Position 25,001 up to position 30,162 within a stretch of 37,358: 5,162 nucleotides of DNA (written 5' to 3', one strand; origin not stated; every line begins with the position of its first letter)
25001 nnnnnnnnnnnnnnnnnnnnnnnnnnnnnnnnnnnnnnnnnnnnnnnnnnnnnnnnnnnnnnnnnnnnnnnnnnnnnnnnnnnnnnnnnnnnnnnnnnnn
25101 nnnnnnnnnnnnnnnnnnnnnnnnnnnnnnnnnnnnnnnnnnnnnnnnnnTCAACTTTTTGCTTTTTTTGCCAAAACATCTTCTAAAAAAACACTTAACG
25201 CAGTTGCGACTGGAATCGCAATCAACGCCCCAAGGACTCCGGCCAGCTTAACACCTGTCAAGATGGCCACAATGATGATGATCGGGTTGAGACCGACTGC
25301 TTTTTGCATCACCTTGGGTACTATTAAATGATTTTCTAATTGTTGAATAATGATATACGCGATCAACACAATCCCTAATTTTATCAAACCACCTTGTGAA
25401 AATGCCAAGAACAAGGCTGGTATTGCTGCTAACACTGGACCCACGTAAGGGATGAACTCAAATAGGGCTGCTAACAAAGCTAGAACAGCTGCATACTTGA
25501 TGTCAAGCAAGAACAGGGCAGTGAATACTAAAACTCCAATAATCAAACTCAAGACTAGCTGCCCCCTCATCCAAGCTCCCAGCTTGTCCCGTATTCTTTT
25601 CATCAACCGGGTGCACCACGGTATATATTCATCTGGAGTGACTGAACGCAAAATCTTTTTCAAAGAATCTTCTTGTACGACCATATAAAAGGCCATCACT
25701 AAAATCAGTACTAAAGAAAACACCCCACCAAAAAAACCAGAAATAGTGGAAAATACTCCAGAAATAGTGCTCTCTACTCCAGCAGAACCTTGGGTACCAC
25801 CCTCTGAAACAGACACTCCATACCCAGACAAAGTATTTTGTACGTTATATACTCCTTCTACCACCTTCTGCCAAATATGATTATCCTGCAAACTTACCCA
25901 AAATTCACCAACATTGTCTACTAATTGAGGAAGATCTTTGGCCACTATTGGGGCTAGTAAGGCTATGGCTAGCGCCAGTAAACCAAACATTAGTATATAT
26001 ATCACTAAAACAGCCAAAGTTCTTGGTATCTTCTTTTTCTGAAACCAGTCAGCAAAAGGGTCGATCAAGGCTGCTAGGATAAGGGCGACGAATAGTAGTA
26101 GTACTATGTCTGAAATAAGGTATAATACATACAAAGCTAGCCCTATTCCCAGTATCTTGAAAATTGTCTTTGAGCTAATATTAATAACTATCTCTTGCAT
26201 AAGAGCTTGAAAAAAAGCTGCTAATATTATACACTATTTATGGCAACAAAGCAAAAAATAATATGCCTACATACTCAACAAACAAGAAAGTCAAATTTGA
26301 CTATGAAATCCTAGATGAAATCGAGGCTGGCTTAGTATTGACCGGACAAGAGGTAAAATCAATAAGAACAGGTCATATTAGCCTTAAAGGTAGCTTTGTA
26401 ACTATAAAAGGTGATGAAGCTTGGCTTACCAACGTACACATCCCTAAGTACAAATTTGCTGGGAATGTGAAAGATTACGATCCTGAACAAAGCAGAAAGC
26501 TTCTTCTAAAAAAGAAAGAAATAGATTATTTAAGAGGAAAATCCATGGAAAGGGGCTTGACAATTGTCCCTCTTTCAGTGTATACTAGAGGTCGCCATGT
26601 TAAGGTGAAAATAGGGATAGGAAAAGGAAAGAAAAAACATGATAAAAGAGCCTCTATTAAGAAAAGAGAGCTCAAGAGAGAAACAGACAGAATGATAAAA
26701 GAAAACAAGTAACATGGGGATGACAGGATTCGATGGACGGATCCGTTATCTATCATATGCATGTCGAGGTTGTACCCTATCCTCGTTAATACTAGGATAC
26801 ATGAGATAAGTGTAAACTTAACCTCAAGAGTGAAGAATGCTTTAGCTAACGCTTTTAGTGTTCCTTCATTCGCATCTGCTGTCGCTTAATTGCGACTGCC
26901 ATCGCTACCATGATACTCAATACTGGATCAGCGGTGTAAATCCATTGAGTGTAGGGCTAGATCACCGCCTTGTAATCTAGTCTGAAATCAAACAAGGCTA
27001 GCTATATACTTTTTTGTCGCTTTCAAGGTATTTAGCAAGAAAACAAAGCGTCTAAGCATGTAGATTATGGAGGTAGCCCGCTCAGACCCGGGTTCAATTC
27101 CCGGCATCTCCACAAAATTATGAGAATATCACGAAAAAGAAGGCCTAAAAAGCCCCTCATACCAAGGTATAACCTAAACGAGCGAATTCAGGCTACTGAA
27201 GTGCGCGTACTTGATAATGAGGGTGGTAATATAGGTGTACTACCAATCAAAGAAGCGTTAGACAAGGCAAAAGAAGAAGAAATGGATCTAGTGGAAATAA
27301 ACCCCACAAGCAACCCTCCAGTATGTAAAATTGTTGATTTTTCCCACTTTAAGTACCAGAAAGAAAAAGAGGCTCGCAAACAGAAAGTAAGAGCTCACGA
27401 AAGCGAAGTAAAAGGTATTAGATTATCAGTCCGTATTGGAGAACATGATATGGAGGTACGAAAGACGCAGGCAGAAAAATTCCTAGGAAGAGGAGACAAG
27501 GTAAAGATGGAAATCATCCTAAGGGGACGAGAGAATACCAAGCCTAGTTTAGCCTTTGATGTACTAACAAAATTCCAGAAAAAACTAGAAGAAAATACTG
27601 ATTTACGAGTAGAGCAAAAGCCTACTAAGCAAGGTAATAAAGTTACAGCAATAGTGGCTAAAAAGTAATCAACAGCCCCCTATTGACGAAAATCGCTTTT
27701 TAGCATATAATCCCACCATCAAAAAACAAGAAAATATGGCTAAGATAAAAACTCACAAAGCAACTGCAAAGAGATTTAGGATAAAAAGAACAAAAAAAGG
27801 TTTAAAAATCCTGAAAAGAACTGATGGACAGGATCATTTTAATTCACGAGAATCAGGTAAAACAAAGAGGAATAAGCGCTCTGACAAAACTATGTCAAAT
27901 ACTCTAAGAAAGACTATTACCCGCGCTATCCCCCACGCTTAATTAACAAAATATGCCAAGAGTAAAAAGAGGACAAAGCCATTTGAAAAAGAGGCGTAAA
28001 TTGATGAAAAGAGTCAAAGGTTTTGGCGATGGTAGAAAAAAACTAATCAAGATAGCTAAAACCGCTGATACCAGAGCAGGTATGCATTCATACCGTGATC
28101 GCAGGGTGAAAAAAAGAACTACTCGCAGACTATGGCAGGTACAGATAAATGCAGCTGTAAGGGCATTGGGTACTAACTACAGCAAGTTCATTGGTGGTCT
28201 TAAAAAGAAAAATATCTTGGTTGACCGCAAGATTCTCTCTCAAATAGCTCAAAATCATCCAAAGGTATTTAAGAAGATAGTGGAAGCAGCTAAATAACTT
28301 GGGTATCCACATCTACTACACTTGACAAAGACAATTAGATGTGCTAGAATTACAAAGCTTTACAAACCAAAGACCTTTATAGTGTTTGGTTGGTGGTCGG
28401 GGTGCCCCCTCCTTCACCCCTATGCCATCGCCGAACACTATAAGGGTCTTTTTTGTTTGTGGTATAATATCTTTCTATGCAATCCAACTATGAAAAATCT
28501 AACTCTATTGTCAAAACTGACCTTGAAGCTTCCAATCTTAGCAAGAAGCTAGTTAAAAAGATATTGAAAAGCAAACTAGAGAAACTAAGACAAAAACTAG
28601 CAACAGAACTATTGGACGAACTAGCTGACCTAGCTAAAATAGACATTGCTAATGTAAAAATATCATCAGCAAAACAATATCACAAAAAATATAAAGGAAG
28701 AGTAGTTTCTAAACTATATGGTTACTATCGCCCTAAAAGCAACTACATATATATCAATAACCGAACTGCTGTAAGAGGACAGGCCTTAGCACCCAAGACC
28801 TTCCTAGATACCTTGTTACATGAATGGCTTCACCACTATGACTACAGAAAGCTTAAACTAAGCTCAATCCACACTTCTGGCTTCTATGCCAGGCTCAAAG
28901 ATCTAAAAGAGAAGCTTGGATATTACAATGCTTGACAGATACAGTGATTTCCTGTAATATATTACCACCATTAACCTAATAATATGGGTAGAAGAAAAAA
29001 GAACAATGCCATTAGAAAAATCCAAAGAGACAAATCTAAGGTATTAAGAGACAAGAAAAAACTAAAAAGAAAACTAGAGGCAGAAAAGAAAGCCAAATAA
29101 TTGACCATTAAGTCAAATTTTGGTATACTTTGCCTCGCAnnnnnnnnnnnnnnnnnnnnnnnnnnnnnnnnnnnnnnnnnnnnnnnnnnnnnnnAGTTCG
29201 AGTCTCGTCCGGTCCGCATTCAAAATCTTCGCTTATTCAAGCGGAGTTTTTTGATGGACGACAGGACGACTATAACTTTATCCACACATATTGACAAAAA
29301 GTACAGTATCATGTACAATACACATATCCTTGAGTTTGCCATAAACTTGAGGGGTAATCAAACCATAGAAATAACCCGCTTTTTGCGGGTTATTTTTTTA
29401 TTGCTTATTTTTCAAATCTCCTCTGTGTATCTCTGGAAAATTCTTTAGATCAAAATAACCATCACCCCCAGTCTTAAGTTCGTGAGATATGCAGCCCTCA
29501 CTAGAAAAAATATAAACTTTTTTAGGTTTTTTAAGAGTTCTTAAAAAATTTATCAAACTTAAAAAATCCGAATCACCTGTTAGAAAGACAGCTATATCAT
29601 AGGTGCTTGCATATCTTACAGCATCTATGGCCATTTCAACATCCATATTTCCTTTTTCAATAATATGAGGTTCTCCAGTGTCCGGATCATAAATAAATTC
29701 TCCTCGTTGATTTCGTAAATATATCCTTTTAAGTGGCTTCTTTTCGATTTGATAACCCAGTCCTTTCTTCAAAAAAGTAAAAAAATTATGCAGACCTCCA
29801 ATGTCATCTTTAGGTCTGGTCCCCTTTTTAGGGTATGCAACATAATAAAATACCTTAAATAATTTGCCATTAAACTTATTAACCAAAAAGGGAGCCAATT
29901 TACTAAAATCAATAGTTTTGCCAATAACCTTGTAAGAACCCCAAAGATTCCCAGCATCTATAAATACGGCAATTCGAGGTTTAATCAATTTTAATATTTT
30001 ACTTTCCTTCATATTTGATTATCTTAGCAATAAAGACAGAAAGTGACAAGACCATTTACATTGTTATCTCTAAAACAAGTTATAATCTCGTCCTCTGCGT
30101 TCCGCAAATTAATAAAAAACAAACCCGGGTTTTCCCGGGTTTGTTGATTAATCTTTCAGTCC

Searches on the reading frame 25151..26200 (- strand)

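Call 8: search_protein_families(library=pfam, proteins=[window:25151-26200:-], max_evalue=0.001)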
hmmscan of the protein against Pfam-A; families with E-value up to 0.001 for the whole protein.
window:25151-26200:- (349 aa): 1 family
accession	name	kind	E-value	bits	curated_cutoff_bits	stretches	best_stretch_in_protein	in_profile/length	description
PF01594.21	AI-2E_transport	-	7.1e-63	213.2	34.3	1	20-341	9-325/327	AI-2E family transporter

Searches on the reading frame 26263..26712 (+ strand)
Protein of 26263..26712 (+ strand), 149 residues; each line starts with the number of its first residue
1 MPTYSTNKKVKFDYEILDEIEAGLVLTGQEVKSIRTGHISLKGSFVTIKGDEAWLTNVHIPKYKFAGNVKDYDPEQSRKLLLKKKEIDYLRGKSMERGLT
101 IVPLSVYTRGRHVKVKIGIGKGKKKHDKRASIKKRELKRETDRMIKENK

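Call 9: search_protein_families(library=pfam, proteins=[window:26263-26712:+], max_evalue=0.001)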
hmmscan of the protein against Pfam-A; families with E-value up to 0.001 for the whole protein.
window:26263-26712:+ (149 aa): 1 family
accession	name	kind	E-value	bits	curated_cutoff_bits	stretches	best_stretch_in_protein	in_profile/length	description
PF01668.23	SmpB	-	9.3e-54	181.7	27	1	5-146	2-142/143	SmpB protein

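Call 23: find_related_loci(query=window:26263-26712:+, collection=genome_contigs, flank=10000)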
Query window:26263-26712:+ (149 aa) in genome_contigs; peptide patterns used: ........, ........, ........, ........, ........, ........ (x = any residue, [..] = any of these).
508 stretches matched a pattern; 332 encode a relative of the query (tblastn E <= 1e-3); the best 80 are kept; 80 distinct loci.
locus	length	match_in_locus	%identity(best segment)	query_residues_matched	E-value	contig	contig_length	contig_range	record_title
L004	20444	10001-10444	74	1-148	2e-70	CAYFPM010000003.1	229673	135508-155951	MAG TPA_asm: uncultured Gammaproteobacteria bacterium isolate ERP019367_co2_132 genome assembly, contig: NODE_49_length_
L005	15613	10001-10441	67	1-147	2e-63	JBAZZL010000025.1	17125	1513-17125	MAG: Patescibacteria group bacterium isolate SO_2017_GW3_15 scaffold_1796_c1_OW296A_2017, whole genome shotgun sequence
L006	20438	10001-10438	66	1-146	7e-63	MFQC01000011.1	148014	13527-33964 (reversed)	MAG: Candidatus Magasanikbacteria bacterium RIFCSPHIGHO2_02_FULL_48_18 rifcsphigho2_02_scaffold_61, whole genome shotgun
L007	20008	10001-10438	66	1-146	1e-61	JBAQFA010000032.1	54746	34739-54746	MAG: Candidatus Magasanikiibacteriota bacterium isolate MFD12003_ilm_asm_bin64 k127_200960, whole genome shotgun sequenc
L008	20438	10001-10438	66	1-146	2e-61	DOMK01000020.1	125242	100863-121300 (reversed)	MAG TPA_asm: Candidatus Magasanikbacteria bacterium isolate UBA11710 contig_1140, whole genome shotgun sequence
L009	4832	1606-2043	66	1-146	1e-60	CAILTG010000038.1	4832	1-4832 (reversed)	MAG: Candidatus Magasanikbacteria bacterium isolate MJ-time_bin-2094 genome assembly, contig: bin-2094:038/101, whole ge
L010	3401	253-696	64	1-148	6e-59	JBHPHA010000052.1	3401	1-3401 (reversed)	Patescibacteria group bacterium isolate SAG AM-311-N19 NODE_52_length_3401_cov_15.228930, whole genome shotgun sequence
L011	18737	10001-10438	68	3-149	2e-58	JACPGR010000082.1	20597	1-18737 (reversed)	MAG: Candidatus Magasanikbacteria bacterium isolate NC_groundwater_393_Ag_B-0.1um_39_15 GD18-4_B1_scaffold_1586546, whol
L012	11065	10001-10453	62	1-149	1e-58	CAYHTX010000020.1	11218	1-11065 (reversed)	MAG TPA_asm: uncultured Gammaproteobacteria bacterium isolate ERP119705_co15_524 genome assembly, contig: NODE_6830_leng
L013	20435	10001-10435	65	4-148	1e-56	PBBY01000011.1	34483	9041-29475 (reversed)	MAG: Candidatus Magasanikiibacteriota bacterium isolate SP4150 MHASMcontig_1562459, whole genome shotgun sequence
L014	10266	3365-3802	63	1-146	9e-56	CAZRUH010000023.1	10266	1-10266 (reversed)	MAG TPA_asm: uncultured Bdellovibrionales bacterium isolate SRP163575_co1_113 genome assembly, contig: NODE_14353_length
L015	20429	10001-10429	59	1-147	3e-55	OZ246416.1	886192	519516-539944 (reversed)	MAG: uncultured Gammaproteobacteria bacterium isolate binchicken_co266_193 genome assembly, chromosome: 1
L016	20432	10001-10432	63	3-146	2e-55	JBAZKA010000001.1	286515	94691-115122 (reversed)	MAG: Patescibacteria group bacterium isolate SO_2017_LW4_132 scaffold_110_c1_LW137-91_2017, whole genome shotgun sequenc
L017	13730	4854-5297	65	1-148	4e-55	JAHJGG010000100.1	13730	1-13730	MAG: Patescibacteria group bacterium isolate Modern_marine_glass_biofilm.mb.63 Modern_marine_glas.mb.63_k141_1014306, wh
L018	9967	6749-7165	63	1-139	5e-55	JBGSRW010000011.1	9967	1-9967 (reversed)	MAG: Patescibacteria group bacterium isolate JTS-AC368 k141_1463809, whole genome shotgun sequence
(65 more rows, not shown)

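Call 40: search_protein_families(library=pfam, proteins=[L013:1708-6660:-, L008:3-6548:-, L006:15661-20436:+, L004:1-4296:-, L011:3-3956:-, L004:4567-6033:-], max_evalue=0.01)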
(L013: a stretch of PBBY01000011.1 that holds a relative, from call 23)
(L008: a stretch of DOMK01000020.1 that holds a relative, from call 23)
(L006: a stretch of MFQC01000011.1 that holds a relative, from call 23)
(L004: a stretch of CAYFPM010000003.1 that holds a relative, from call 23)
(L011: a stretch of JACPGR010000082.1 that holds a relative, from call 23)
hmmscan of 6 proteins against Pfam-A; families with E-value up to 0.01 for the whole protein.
L013:1708-6660:- (1650 aa): 0 families

L008:3-6548:- (2182 aa): 1 family
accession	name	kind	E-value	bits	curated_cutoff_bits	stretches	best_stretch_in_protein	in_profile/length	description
PF00149.33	Metallophos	-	7e-18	66.2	21.5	1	265-479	4-188/191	Calcineurin-like phosphoesterase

L006:15661-20436:+ (1592 aa): 0 families

L004:1-4296:- (1432 aa): 0 families

L011:3-3956:- (1318 aa): 0 families

L004:4567-6033:- (488 aa): 0 families
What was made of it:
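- Closest known: MORN-repeat docking proteins. Different: MORN is absent from the relatives' giants that were scanned (call 40).
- Extreme divergence and module swapping (MORN here, Metallophos in L008, call 40) are also what one expects of proteins in an arms race, such as effectors or surface proteins.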

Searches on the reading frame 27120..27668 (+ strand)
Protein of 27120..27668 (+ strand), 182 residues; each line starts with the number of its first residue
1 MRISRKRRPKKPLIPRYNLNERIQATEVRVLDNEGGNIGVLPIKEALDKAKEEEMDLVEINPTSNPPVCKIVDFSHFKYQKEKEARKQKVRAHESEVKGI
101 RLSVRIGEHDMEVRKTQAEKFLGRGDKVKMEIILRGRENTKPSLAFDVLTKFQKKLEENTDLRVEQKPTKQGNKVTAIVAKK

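Call 9: search_protein_families(library=pfam, proteins=[window:27120-27668:+], max_evalue=0.001)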
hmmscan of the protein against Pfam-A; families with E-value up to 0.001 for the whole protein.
window:27120-27668:+ (182 aa): 3 families
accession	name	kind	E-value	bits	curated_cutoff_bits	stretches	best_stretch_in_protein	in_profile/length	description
PF05198.21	IF3_N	-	8e-28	96.9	26.9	1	19-88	1-70/70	Translation initiation factor IF-3, N-terminal domain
PF00707.27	IF3_C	-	8.2e-22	77.4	34.8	1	96-182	2-86/86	Translation initiation factor IF-3, C-terminal domain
PF21205.3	Rep3_C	-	0.00082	20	21.1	1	147-178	24-55/59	Initiator Rep protein, WH2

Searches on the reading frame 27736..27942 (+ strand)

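Call 9: search_protein_families(library=pfam, proteins=[window:27736-27942:+], max_evalue=0.001)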
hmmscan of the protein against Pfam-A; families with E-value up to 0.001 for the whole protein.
window:27736-27942:+ (68 aa): 1 family
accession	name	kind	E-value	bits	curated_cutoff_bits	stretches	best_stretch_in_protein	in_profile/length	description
PF01632.24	Ribosomal_L35p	-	1.5e-06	29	28.9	1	3-63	2-59/61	Ribosomal protein L35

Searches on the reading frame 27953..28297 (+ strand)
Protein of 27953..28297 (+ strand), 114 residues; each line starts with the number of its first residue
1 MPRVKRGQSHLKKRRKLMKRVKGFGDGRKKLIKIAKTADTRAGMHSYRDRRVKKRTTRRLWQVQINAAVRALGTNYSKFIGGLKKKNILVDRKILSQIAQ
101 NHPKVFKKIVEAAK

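Call 9: search_protein_families(library=pfam, proteins=[window:27953-28297:+], max_evalue=0.001)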
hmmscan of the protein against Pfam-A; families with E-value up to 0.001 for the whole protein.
window:27953-28297:+ (114 aa): 1 family
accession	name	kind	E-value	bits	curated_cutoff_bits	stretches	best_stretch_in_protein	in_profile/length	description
PF00453.23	Ribosomal_L20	-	3.2e-33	114.5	30.8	1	3-109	1-107/107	Ribosomal protein L20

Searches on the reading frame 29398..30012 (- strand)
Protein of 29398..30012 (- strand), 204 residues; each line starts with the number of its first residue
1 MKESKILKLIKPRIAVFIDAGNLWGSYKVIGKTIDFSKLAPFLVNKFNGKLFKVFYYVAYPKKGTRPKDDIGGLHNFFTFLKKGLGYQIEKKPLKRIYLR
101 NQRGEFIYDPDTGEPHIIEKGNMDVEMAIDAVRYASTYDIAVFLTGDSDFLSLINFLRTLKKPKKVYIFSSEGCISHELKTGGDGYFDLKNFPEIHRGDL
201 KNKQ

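Call 9: search_protein_families(library=pfam, proteins=[window:29398-30012:-], max_evalue=0.001)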
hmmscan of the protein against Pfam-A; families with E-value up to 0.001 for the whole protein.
window:29398-30012:- (204 aa): 1 family
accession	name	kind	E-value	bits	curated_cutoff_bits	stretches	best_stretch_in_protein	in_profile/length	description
PF01936.24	NYN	-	5.1e-20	72.9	24.2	1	13-188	1-143/145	NYN domain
